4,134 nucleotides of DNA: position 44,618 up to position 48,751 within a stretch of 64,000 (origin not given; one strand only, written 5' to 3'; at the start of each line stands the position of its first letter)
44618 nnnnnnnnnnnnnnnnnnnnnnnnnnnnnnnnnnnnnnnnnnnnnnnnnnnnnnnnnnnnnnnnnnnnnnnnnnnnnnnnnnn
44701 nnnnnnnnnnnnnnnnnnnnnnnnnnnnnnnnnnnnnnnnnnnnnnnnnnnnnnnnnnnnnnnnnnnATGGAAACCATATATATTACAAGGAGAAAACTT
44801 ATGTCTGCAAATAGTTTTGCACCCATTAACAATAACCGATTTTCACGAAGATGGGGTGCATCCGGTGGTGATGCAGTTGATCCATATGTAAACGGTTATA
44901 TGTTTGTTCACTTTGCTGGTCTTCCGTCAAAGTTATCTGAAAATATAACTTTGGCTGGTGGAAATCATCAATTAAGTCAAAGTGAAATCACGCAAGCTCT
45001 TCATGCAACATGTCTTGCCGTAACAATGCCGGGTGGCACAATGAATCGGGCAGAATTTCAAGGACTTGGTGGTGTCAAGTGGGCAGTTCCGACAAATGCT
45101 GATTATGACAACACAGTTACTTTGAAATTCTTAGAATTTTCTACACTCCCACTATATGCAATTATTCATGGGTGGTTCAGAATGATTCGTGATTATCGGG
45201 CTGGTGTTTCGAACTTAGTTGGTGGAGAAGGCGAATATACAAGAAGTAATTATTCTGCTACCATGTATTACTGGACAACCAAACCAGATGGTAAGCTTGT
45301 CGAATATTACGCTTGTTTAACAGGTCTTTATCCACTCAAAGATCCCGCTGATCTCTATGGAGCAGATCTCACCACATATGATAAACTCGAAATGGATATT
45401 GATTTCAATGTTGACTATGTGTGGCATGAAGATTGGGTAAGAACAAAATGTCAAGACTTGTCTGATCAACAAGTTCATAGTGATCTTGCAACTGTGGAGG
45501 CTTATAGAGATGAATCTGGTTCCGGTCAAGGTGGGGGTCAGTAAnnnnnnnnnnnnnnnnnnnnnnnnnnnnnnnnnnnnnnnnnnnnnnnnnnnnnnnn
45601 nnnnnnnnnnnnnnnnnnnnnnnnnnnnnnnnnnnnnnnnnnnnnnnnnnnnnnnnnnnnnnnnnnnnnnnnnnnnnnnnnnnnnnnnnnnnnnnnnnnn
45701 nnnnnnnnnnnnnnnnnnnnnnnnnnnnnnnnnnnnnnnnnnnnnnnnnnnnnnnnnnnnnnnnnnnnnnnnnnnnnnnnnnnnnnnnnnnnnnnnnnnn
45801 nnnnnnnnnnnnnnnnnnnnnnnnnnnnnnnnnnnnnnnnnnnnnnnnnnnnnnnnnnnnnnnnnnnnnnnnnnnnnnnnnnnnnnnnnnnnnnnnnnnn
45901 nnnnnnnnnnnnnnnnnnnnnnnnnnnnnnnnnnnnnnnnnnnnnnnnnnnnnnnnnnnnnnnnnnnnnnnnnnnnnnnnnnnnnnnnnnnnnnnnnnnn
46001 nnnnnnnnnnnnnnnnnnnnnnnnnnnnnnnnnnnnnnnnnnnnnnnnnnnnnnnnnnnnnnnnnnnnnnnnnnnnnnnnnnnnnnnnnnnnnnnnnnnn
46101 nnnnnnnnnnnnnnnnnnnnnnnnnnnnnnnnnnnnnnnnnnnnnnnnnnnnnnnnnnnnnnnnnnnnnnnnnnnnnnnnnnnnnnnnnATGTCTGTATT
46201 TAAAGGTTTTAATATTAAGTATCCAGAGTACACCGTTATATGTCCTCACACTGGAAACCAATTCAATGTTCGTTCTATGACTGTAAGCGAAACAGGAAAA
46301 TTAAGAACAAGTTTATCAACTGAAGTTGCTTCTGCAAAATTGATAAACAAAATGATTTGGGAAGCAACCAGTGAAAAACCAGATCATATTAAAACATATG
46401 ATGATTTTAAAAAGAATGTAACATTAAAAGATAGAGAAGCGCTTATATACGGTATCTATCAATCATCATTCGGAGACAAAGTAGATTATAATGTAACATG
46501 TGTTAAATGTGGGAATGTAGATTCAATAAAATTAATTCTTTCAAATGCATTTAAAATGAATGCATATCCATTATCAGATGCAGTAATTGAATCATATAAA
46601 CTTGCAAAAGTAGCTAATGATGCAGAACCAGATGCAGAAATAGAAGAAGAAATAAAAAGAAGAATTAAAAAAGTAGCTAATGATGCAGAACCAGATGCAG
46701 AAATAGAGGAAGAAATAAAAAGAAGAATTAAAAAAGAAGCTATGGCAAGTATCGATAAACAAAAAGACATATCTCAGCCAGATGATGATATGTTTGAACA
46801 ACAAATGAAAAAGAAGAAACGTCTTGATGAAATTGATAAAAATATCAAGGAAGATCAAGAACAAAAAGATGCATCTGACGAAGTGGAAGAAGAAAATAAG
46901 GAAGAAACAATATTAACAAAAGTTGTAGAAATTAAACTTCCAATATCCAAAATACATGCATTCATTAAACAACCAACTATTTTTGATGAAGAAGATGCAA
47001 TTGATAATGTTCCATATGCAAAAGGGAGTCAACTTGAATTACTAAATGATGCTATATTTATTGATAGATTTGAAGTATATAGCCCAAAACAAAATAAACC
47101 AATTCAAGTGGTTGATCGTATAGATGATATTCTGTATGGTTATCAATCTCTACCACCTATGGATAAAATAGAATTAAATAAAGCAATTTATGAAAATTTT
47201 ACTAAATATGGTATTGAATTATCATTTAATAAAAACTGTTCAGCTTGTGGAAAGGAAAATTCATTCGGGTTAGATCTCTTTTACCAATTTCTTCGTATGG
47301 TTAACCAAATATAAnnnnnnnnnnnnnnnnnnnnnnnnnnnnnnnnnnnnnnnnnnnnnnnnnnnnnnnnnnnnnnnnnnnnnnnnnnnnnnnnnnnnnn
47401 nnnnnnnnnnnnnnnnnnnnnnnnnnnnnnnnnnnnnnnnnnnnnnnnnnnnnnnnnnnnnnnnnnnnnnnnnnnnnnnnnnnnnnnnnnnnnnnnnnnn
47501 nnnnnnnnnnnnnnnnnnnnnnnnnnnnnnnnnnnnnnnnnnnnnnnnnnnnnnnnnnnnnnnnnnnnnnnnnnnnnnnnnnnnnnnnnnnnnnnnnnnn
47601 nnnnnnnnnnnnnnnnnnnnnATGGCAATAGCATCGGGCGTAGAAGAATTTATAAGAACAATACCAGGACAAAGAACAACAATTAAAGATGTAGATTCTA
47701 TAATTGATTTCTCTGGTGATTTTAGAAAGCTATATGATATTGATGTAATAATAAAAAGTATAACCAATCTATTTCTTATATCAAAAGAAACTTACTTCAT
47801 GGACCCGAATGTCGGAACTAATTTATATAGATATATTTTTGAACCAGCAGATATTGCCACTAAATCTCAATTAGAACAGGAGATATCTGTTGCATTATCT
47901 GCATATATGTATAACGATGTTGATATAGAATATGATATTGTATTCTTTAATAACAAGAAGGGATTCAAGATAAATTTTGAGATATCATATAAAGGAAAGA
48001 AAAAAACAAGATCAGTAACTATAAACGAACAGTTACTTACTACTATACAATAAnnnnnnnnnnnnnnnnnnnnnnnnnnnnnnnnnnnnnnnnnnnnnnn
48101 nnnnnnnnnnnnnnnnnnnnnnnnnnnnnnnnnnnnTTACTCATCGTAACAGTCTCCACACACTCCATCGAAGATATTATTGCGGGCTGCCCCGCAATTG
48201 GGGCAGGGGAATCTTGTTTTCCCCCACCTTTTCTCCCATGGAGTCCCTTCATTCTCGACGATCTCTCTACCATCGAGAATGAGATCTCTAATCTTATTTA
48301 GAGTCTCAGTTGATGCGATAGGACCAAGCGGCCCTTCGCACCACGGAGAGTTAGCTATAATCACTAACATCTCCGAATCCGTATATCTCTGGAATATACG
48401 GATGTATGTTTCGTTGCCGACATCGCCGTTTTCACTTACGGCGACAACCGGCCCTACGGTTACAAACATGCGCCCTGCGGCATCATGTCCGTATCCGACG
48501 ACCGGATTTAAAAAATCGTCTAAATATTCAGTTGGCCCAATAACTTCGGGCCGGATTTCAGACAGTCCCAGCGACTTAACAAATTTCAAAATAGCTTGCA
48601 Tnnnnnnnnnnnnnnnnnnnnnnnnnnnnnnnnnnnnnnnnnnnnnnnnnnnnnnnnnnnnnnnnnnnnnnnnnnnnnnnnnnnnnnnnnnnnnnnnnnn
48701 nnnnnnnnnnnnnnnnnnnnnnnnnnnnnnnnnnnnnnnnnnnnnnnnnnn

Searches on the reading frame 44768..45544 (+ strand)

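Call 5: search_protein_families(library=phrogs, proteins=[window:44768-45544:+], max_evalue=0.001)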
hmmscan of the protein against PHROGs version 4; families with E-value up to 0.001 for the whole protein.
window:44768-45544:+ (258 aa): 3 families
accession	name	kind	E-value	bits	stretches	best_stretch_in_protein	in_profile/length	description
phrog_21400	-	head and packaging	1.4e-09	38.7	1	114-222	125-231/310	virion structural protein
phrog_45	-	tail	7.2e-08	33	1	46-189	97-224/350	tail tube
phrog_21257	-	head and packaging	1.2e-06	29.1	1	36-214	31-207/265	virion structural protein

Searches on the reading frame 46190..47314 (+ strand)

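Call 5: search_protein_families(library=phrogs, proteins=[window:46190-47314:+], max_evalue=0.001)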
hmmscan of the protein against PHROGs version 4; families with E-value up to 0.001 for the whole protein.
window:46190-47314:+ (374 aa): 2 families
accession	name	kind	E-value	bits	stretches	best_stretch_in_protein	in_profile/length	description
phrog_18873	-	unknown function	1.5e-09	38.3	1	12-113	120-221/400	-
phrog_150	-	tail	2e-06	28.4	1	9-120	10-115/282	baseplate hub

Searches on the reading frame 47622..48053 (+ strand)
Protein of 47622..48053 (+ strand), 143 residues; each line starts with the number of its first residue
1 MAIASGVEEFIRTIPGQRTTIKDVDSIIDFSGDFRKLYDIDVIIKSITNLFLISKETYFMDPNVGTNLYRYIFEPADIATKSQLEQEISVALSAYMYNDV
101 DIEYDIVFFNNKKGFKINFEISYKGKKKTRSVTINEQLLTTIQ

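Call 5: search_protein_families(library=phrogs, proteins=[window:47622-48053:+], max_evalue=0.001)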
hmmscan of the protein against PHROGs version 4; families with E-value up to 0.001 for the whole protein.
window:47622-48053:+ (143 aa): 3 families
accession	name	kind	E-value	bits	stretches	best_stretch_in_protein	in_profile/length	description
phrog_261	-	tail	6.5e-14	53.4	1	30-95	34-99/312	baseplate wedge subunit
phrog_43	-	tail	2.3e-11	44.5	1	33-138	12-116/126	baseplate wedge subunit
phrog_975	-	tail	0.00094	19.4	0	27-93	117-187/238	baseplate protein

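Call 29: search_protein_families(library=pfam, proteins=[window:47622-48053:+], max_evalue=0.01)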
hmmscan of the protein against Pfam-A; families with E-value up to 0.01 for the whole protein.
window:47622-48053:+ (143 aa): 1 family
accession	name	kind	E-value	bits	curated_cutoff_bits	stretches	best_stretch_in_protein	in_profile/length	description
PF04965.19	GPW_gp25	-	0.00012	22.2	27.2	1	43-95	7-59/96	Baseplate wedge protein gp25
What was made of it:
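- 47622..48053 (+): gp25-like baseplate wedge gene (left flank). phrog_261 and phrog_43 (call 5); GPW_gp25 E 1.2e-4 (call 29)
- Checked: The gp25-like gene (47622-48053) and the gp6-like gene (53307-55922) are supported by PHROGs and Pfam (calls 5, 29).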

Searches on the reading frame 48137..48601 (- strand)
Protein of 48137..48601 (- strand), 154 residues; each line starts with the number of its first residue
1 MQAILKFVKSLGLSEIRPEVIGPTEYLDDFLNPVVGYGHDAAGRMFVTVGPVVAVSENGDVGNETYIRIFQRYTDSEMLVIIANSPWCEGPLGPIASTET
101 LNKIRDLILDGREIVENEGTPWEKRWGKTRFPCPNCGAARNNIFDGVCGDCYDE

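Call 5: search_protein_families(library=phrogs, proteins=[window:48137-48601:-], max_evalue=0.001)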
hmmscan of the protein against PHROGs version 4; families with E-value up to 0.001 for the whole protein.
window:48137-48601:- (154 aa): 0 families

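Call 29: search_protein_families(library=pfam, proteins=[window:48137-48601:-], max_evalue=0.01)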
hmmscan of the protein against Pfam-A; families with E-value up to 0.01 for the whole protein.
window:48137-48601:- (154 aa): 0 families

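Call 54: search_solved_structures(query=window:48137-48601:-, max_evalue=10)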
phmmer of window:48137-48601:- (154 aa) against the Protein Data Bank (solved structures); distinct sequences matched with E-value up to 10: 5.
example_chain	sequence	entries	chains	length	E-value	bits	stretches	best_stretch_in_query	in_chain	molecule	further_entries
9i5t_4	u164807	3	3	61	0.2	14.9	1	128-151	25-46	Large ribosomal subunit protein bL32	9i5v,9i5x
4e4g_A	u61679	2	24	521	0.47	13.7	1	20-113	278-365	Methylmalonate-semialdehyde dehydrogenase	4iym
9e6q_Ad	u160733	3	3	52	0.54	13.5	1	123-151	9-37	Large ribosomal subunit protein eL37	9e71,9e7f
6mws_A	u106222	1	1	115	0.54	13.5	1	90-145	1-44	Glutaredoxin-1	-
5xxb_i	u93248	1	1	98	2.4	11.4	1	122-151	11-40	Ribosomal protein eL37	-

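Call 83: search_protein_families(library=padloc, proteins=[window:48137-48601:-], max_evalue=0.01)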
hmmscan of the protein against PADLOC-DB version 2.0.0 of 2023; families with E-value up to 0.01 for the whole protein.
window:48137-48601:- (154 aa): 0 families

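Call 84: search_protein_families(library=ncbifam, proteins=[window:48137-48601:-], max_evalue=0.01)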
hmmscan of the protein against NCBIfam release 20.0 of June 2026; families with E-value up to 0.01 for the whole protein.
window:48137-48601:- (154 aa): 0 families
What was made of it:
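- Tried and rejected: No match anywhere (calls 5, 29, 54, 83, 84).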
